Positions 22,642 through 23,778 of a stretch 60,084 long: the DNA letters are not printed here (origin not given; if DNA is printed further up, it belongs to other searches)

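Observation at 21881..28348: Module resembling the mycobacterial decaprenyl-phospho-arabinose (DPA) pathway: GtrA + PAP2 + DPPR-synthase-like UbiA + oxidoreductase/SDR pair + GT-C-like membrane protein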

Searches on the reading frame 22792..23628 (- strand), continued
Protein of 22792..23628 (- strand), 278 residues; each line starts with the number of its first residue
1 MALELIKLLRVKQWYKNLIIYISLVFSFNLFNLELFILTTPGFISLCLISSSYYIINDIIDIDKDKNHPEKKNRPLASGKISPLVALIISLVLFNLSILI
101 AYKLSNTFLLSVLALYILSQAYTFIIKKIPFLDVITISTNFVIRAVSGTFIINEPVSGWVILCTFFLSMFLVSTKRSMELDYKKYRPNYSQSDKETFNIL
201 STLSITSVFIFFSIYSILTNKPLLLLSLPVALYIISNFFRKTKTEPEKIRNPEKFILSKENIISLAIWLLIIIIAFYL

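Call 28: search_protein_families(library=pfam, proteins=[L031:8503-9948:+, L041:8496-9992:+, L025:7941-9356:+, L063:4421-6334:-, L016:4164-5525:+, L034:7187-8644:+, L082:8460-9986:+, L059:8097-9407:+], max_evalue=1)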
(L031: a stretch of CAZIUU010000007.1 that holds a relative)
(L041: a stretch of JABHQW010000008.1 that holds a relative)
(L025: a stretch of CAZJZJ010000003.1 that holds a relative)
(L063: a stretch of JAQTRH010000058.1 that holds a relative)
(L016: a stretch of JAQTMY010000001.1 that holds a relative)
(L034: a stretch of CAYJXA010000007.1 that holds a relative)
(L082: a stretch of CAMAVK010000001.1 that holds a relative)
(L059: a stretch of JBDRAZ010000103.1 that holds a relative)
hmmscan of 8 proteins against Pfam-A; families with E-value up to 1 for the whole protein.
L031:8503-9948:+ (481 aa): 6 families
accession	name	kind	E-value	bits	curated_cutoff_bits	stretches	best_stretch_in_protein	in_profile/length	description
PF13231.12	PMT_2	-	3.9e-12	47.1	26.1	1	80-203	19-143/160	Dolichyl-phosphate-mannose-protein mannosyltransferase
PF02366.24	PMT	-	2.9e-07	30.8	22.7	1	86-228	86-238/245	Dolichyl-phosphate-mannose-protein mannosyltransferase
PF03901.23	Glyco_transf_22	-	7.5e-07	29.1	23.8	1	76-373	74-374/414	Alg9-like mannosyltransferase family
PF11239.13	DUF3040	-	0.4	11.4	24.7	0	110-149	42-77/84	Protein of unknown function (DUF3040)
PF20040.4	DUF6442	-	0.58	10.9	25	0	291-359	29-95/102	Family of unknown function (DUF6442)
PF10716.14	NdhL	-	0.63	10.5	25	0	269-295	22-48/76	NADH dehydrogenase transmembrane subunit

L041:8496-9992:+ (498 aa): 5 families
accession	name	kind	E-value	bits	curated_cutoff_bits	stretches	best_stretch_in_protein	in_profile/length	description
PF13231.12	PMT_2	-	6.5e-13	49.6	26.1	1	69-232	2-159/160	Dolichyl-phosphate-mannose-protein mannosyltransferase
PF02366.24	PMT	-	1.4e-10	41.6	22.7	1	77-238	71-238/245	Dolichyl-phosphate-mannose-protein mannosyltransferase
PF03901.23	Glyco_transf_22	-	3.3e-08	33.6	23.8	1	21-380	55-365/414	Alg9-like mannosyltransferase family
PF25044.1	DUF7789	-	0.00025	21.4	25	1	292-371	43-121/129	Domain of unknown function (DUF7789)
PF01004.24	Flavi_M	-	0.29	11.3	25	0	97-124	40-67/74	Flavivirus envelope glycoprotein M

L025:7941-9356:+ (471 aa): 5 families
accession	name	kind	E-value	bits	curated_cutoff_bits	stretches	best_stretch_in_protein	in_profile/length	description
PF13231.12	PMT_2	-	3e-09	37.7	26.1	1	75-195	21-145/160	Dolichyl-phosphate-mannose-protein mannosyltransferase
PF03901.23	Glyco_transf_22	-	1.7e-07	31.3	23.8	1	69-355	74-371/414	Alg9-like mannosyltransferase family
PF02366.24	PMT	-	2.6e-06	27.6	22.7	1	65-213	72-238/245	Dolichyl-phosphate-mannose-protein mannosyltransferase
PF09852.15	DUF2079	-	0.00021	21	28.2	1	83-428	72-423/459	Predicted membrane protein (DUF2079)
PF09594.16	GT87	-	0.78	9.9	25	1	80-208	21-147/237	Glycosyltransferase family 87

L063:4421-6334:- (637 aa): 4 families
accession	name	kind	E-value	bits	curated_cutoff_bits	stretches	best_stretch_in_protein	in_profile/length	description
PF13231.12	PMT_2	-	1.3e-10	42.2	26.1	1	42-166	19-151/160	Dolichyl-phosphate-mannose-protein mannosyltransferase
PF03901.23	Glyco_transf_22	-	0.00026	20.7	23.8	1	46-331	82-382/414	Alg9-like mannosyltransferase family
PF14717.12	DUF4465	-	0.0026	18.6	25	1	536-615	93-168/176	Domain of unknown function (DUF4465)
PF03203.19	MerC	-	0.24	12.4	27.6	1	255-310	28-82/108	MerC mercury resistance protein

L016:4164-5525:+ (453 aa): 1 family
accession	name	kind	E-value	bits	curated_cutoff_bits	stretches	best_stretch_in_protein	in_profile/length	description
PF24661.1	DUF7649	-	0.0033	17.9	27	2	111-181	10-82/85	Domain of unknown function (DUF7649)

L034:7187-8644:+ (485 aa): 2 families
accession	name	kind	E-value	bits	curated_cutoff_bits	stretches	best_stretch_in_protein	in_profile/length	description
PF13231.12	PMT_2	-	1.2e-11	45.5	26.1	1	72-222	2-158/160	Dolichyl-phosphate-mannose-protein mannosyltransferase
PF02366.24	PMT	-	5.4e-06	26.6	22.7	1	83-229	74-238/245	Dolichyl-phosphate-mannose-protein mannosyltransferase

L082:8460-9986:+ (508 aa): 3 families
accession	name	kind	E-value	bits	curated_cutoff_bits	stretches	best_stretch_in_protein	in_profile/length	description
PF13231.12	PMT_2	-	7.1e-10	39.8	26.1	1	68-203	2-142/160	Dolichyl-phosphate-mannose-protein mannosyltransferase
PF24431.1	DUF7554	-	0.077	13.8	25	1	87-121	4-38/60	Family of unknown function (DUF7554)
PF24820.1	Diguanyl_cycl_sensor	-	0.2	12.1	28.1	1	388-434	13-59/109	Diguanylate cyclase-like sensor domain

L059:8097-9407:+ (436 aa): 1 family
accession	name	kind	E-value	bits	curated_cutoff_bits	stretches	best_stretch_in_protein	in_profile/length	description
PF13231.12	PMT_2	-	3e-08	34.5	26.1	1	51-167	3-131/160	Dolichyl-phosphate-mannose-protein mannosyltransferase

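Call 48: search_protein_families(library=pfam, proteins=[L015:10833-11900:-, L044:6799-8238:-, L067:1551-2261:+, L038:5857-6330:-, L041:3506-4987:+, L069:5174-5824:+, L082:14432-17512:+, L039:6004-6339:+, L072:3592-4734:-], max_evalue=0.001)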
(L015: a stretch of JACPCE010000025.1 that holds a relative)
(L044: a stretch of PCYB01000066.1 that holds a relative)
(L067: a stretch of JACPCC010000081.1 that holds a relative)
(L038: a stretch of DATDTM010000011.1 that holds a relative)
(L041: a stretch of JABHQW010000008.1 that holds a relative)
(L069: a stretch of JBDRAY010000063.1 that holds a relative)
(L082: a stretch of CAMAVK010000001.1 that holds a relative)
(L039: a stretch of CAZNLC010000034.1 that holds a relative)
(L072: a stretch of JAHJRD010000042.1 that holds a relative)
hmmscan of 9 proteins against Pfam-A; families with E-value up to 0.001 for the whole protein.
L015:10833-11900:- (355 aa): 1 family
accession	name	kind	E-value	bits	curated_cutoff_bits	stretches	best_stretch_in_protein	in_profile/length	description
PF04015.17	DUF362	-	7.2e-27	95.2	24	1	39-241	2-199/200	Domain of unknown function (DUF362)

L044:6799-8238:- (479 aa): 2 families
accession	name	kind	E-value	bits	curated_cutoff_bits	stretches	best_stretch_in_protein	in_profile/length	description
PF02310.24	B12-binding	-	4.6e-28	97.9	32.1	1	36-150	6-121/121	B12 binding domain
PF04055.27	Radical_SAM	-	6.9e-24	85.3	29.5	1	212-374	1-166/166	Radical SAM superfamily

L067:1551-2261:+ (236 aa): 0 families

L038:5857-6330:- (157 aa): 3 families
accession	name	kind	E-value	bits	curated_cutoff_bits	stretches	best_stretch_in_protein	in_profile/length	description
PF01381.28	HTH_3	-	7.9e-13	48.7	23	1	69-122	1-54/55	Helix-turn-helix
PF13560.12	HTH_31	-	5.9e-06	26.9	27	1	65-122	2-60/64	Helix-turn-helix domain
PF12844.13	HTH_19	-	1.6e-05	25.1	30.2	1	67-118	2-53/64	Helix-turn-helix domain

L041:3506-4987:+ (493 aa): 2 families
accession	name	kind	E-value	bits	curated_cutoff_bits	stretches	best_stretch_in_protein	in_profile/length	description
PF13231.12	PMT_2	-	7.9e-09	36.4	26.1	1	66-212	3-152/160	Dolichyl-phosphate-mannose-protein mannosyltransferase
PF20176.3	DUF6541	-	1.1e-05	24.4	29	1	7-293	97-406/646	Family of unknown function (DUF6541)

L069:5174-5824:+ (216 aa): 2 families
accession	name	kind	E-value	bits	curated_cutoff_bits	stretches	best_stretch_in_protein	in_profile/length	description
PF02811.25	PHP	-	3.3e-13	50.7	26.4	1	17-108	1-94/164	PHP domain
PF13263.12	PHP_C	-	8.6e-11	41.7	21.3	1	151-189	1-39/56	PHP-associated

L082:14432-17512:+ (1026 aa): 5 families
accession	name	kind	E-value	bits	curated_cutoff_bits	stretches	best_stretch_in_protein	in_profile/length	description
PF02516.20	STT3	-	1e-41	144.3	24.5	1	146-541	7-396/405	Oligosaccharyl transferase STT3, N-terminal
PF13616.12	Rotamase_3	-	6.2e-25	88.5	22.5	1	926-1023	14-115/116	PPIC-type PPIASE domain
PF00639.27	Rotamase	-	1.7e-24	87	21.7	1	932-1022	1-97/97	PPIC-type PPIASE domain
PF13145.12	Rotamase_2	-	1.2e-06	29.7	27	1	934-1022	28-107/121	PPIC-type PPIASE domain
PF21436.2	STT3-PglB_core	-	0.00035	21.5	23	1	585-647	4-65/131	STT3/PglB/AglB core domain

L039:6004-6339:+ (111 aa): 1 family
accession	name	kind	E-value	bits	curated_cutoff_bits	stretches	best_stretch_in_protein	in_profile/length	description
PF10066.14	DUF2304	-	7.8e-24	84.4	25.5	1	3-106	1-104/106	Uncharacterized conserved protein (DUF2304)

L072:3592-4734:- (380 aa): 6 families
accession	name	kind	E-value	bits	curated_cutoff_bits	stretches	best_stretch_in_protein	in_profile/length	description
PF00534.26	Glycos_transf_1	-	3.4e-32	111.8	26.4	1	213-355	11-169/172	Glycosyl transferases group 1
PF13692.12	Glyco_trans_1_4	-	1.5e-26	93.8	27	1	219-344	3-142/142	Glycosyl transferases group 1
PF13439.12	Glyco_transf_4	-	8.8e-15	55.6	28.5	1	26-204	2-166/170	Glycosyltransferase Family 4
PF20706.3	GT4-conflict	-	1.2e-06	28.3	26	1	273-318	277-321/385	Family 4 Glycosyltransferase in conflict systems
PF13579.12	Glyco_trans_4_4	-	1.3e-06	29.2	29.7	1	81-126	64-109/158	Glycosyl transferase 4-like domain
PF13524.12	Glyco_trans_1_2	-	0.00031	21.2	25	1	271-370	40-141/144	Glycosyl transferase-like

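Call 51: search_dna_similar(query=window:22792-23628:-, collection=plasmids, mode=protein, max_evalue=1e-8, max_rows=25, rows=spread)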
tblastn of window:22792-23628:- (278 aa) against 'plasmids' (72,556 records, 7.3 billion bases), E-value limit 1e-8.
Records with a match: 49; places in all: 49; records where one place covers at least 80% of the query: 0.
Best place of each record, by identity: <60% 49.
By first word of the organism name: Rhizobium 18; Natronococcus 2; Lactococcus 2; Mesorhizobium 2; Rhodovulum 2; Sinorhizobium 2; Leisingera 2; Kovacikia 1; Marivivens 1; Chondrinema 1; and 16 more.
By predicted mobility (MOB-suite, as given by PLSDB): non-mobilizable 36; conjugative 8; mobilizable 5.
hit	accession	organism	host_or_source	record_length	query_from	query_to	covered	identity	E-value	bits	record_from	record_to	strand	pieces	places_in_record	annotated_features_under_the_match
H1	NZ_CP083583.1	Kovacikia minuta CCNUW1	cell culture,fresh water lake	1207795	6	205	72%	37.5%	2e-22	103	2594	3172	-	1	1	record has no annotation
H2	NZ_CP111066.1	Chondrinema litorale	Seaweed,red alga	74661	3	211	75%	35.3%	2e-16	86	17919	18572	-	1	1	decaprenyl-phosphate phosphoribosyltransferase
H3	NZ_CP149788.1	Haloterrigena sp. KLK7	cell culture,salt lake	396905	5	216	76%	33.6%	4e-21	100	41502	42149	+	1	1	decaprenyl-phosphate phosphoribosyltransferase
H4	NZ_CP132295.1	Natronococcus sp. AD-5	cell culture,sediment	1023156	5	216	76%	33.3%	3e-21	100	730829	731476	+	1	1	record has no annotation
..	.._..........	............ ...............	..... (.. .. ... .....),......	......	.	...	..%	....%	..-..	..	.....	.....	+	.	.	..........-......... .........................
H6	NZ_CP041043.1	Paracoccus sp. AK26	pure culture,Hexachlorocyclohexane ...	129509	7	212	74%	31.5%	3e-10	68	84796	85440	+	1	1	UbiA family prenyltransferase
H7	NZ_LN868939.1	Nocardia farcinica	not known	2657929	1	216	78%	29.0%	1e-12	75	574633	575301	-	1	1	none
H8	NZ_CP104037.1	Rhizobium sp. SRDI969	Pisum sativum,Cell culture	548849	7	216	76%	29.4%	2e-9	65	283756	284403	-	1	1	UbiA family prenyltransferase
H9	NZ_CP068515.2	Lactococcus cremoris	Whole organism,Dairy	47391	5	180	63%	35.0%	3e-11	71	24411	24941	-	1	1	decaprenyl-phosphate phosphoribosyltransferase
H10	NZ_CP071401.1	Rhizobium leguminosarum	lentil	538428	7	216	76%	28.9%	2e-10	68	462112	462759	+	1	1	UbiA family prenyltransferase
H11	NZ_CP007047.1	Rhizobium leguminosarum bv. trifolii WSM1689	root nodule of Trifolium uniflorum ...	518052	7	216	76%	28.9%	2e-10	68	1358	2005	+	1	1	UbiA family prenyltransferase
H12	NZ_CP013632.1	Rhizobium sp. N324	Phaseolus vulgaris,Whole ...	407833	7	216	76%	28.4%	8e-11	69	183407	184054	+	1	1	UbiA family prenyltransferase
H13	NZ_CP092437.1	Rhizobium sp. K102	Phaseolus vulgaris,Cell culture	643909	7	216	76%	28.0%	8e-11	69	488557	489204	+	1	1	UbiA family prenyltransferase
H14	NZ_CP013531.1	Rhizobium phaseoli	Phaseolus vulgaris,Whole ...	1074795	7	216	76%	28.0%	3e-9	65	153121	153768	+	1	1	record has no annotation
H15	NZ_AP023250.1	Mesorhizobium sp. 131-2-5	Lotus japonicus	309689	9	179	62%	34.1%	1e-9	66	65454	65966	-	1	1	UbiA family prenyltransferase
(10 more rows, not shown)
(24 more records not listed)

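Call 52: search_protein_families(library=ncbifam, alignment_id=A2, max_evalue=1e-10)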
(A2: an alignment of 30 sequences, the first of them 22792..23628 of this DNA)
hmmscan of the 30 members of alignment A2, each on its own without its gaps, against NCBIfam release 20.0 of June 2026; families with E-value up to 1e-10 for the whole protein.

A. member 1, window:22792-23628:- (278 aa): 7 families
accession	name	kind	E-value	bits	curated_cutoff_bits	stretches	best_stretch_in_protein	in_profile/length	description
NF008977.0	PRK12324.1-2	equivalog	9.9e-51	172.9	234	1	3-277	3-288/297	decaprenyl-phosphate phosphoribosyltransferase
NF006088.0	PRK08238.1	equivalog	3.2e-47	161.3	351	1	4-234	194-430/482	UbiA family prenyltransferase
NF008978.0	PRK12324.1-4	equivalog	2.2e-41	141.9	207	1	4-277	34-320/322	decaprenyl-phosphate phosphoribosyltransferase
NF008976.0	PRK12324.1-1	equivalog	6e-32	111.2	474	1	4-216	20-241/306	decaprenyl-phosphate phosphoribosyltransferase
NF009523.0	PRK12884.1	equivalog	2.2e-15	56.6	269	1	40-173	40-168/279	prenyltransferase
NF009522.0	PRK12883.1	equivalog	2.3e-11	43.7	353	1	43-219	43-213/279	geranylgeranylglycerol-phosphate geranylgeranyltransferase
TIGR01474.1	ubiA_proteo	equivalog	7.6e-11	42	275.45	0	45-141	49-144/282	4-hydroxybenzoate octaprenyltransferase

B. families by the number of members that match (of 30 scanned): 9 families
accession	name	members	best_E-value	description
NF008977.0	PRK12324.1-2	30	1.3e-68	decaprenyl-phosphate phosphoribosyltransferase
NF008978.0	PRK12324.1-4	30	4.8e-57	decaprenyl-phosphate phosphoribosyltransferase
NF006088.0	PRK08238.1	30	7.1e-55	UbiA family prenyltransferase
NF008976.0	PRK12324.1-1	30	8.6e-44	decaprenyl-phosphate phosphoribosyltransferase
NF009523.0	PRK12884.1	29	6.4e-19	prenyltransferase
TIGR01473.1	cyoE_ctaB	7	4.4e-14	heme o synthase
TIGR01474.1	ubiA_proteo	5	3.3e-14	4-hydroxybenzoate octaprenyltransferase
NF009522.0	PRK12883.1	4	4.8e-12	geranylgeranylglycerol-phosphate geranylgeranyltransferase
TIGR01475.1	ubiA_other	1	2.8e-11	UbiA-like polyprenyltransferase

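Call 53: get_annotated_region(hit=H3, flank=8000)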
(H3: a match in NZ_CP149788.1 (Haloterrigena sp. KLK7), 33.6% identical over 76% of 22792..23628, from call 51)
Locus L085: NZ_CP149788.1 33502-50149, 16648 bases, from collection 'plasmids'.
description: Haloterrigena sp. KLK7 plasmid unnamed1, complete sequence
organism: Haloterrigena sp. KLK7 (NCBI taxid 3132747)
taxonomy: Archaea; Euryarchaeota; Halobacteria; Halobacteriales; Natrialbaceae; Haloterrigena; Haloterrigena sp. KLK7
host: -; source: cell culture,salt lake; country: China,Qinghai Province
typing (MOB-suite, as given by PLSDB): non-mobilizable
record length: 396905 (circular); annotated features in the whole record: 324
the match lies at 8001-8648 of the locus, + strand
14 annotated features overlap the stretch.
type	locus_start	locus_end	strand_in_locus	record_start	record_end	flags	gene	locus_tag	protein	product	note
CDS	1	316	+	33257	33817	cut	-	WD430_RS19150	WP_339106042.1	hypothetical protein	-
CDS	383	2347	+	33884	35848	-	-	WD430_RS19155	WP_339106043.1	ATP-binding protein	-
CDS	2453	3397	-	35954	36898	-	-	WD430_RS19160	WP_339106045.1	DMT family transporter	GO:0055085 - transmembrane transport [Evidence IEA]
CDS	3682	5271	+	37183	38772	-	-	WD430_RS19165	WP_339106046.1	glycosyltransferase family 39 protein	-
CDS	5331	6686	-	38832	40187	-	-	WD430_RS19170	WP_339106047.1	DolP-mannose mannosyltransferase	GO:0035269 - protein O-linked mannosylation [Evidence IEA]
CDS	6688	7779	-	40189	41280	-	-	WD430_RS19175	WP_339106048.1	NAD-dependent epimerase/dehydratase family protein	-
CDS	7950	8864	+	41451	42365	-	-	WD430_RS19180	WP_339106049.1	decaprenyl-phosphate phosphoribosyltransferase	-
CDS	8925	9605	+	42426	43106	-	-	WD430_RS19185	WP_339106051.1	PHP domain-containing protein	-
CDS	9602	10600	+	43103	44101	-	-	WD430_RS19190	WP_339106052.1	lysylphosphatidylglycerol synthase transmembrane domain-containing protein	-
CDS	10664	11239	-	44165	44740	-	-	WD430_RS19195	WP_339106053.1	DoxX family protein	-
CDS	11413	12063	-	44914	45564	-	-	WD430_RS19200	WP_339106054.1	hypothetical protein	-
CDS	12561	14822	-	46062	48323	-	-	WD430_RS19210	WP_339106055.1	AAA domain-containing protein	-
CDS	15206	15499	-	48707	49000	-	-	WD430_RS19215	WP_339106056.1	hypothetical protein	-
CDS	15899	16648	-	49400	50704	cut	-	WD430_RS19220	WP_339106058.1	dicarboxylate/amino acid:cation symporter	-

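Call 54: get_annotated_region(hit=H2, flank=7000)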
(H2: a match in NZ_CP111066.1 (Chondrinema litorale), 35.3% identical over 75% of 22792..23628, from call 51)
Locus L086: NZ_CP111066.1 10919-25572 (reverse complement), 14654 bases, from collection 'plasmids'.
description: Chondrinema litorale strain WSW3-B12 plasmid unnamed24, complete sequence
organism: Chondrinema litorale (NCBI taxid 2994555)
taxonomy: Bacteria; Bacteroidota; Cytophagia; Cytophagales; Flammeovirgaceae; Chondrinema; Chondrinema litorale
host: -; source: Seaweed,red alga; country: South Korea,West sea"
typing (MOB-suite, as given by PLSDB): non-mobilizable
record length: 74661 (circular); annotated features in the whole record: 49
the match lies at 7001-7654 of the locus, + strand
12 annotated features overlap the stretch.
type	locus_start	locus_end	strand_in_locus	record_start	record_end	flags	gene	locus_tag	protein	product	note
CDS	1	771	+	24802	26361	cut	-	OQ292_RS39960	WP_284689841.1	hypothetical protein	-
CDS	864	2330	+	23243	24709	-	-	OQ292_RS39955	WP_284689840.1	DUF2723 domain-containing protein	-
CDS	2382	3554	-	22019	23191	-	-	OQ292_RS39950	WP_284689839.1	IS3 family transposase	-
CDS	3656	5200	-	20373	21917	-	-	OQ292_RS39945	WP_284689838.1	glycosyltransferase family 39 protein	-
CDS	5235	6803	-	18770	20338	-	-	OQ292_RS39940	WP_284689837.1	hypothetical protein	-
CDS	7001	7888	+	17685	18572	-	-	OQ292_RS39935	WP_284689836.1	decaprenyl-phosphate phosphoribosyltransferase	-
CDS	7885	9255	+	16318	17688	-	-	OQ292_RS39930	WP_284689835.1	FAD-binding oxidoreductase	-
CDS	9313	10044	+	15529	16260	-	-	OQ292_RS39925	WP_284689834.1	SDR family oxidoreductase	-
CDS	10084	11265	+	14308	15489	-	-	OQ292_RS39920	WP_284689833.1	acyltransferase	-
CDS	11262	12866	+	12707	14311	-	-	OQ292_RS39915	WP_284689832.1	glycosyltransferase family 39 protein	-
CDS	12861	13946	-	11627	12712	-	-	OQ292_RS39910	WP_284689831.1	acyltransferase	-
CDS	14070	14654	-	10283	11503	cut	-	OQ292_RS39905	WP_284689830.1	hypothetical protein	-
